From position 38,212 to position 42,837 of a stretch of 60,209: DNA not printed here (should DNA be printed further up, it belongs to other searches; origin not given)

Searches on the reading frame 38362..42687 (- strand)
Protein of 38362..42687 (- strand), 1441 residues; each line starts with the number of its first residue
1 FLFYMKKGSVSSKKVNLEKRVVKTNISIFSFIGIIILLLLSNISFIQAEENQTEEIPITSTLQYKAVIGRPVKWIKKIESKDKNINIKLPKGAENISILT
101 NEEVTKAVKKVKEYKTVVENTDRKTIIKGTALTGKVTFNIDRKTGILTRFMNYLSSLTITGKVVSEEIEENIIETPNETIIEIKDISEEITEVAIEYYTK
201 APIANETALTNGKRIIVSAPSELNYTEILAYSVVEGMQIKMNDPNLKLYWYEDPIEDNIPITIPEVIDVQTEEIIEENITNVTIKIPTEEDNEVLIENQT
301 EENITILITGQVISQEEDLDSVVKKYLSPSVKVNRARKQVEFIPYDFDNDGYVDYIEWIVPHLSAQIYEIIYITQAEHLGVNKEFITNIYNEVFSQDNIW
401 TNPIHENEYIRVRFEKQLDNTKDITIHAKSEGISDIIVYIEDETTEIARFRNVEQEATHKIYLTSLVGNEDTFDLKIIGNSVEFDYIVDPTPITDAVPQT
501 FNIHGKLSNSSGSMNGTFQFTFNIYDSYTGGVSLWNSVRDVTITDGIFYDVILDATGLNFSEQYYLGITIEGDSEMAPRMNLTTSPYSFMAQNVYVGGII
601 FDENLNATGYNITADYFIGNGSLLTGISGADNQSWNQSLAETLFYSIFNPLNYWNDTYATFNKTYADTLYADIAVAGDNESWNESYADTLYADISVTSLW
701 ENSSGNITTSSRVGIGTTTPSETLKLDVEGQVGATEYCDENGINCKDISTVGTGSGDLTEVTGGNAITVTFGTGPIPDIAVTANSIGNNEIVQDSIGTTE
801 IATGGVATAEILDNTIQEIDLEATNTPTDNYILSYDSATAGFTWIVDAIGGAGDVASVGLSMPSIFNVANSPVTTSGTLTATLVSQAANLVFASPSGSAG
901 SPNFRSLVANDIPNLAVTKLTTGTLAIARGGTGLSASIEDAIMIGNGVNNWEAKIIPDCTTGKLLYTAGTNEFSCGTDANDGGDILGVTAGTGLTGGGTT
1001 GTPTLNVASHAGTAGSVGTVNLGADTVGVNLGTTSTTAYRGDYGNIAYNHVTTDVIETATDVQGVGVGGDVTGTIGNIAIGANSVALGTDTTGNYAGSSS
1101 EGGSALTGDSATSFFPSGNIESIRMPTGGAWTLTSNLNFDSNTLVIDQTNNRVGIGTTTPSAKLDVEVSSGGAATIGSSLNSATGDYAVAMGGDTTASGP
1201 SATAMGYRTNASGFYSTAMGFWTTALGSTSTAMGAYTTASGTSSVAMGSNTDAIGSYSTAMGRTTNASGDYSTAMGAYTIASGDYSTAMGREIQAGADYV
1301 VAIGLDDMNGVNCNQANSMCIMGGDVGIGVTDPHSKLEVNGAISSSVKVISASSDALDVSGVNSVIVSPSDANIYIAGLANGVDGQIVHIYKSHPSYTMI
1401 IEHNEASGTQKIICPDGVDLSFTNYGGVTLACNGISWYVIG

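Call 44: search_protein_families(library=pfam, proteins=[window:38362-42687:-], max_evalue=0.001)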
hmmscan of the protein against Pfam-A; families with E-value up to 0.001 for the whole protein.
window:38362-42687:- (1441 aa): 1 family
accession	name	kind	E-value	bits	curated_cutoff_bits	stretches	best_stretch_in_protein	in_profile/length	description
PF05658.19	YadA_head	-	7.6e-23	80.8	25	4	1267-1291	1-25/27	YadA head domain repeat (2 copies)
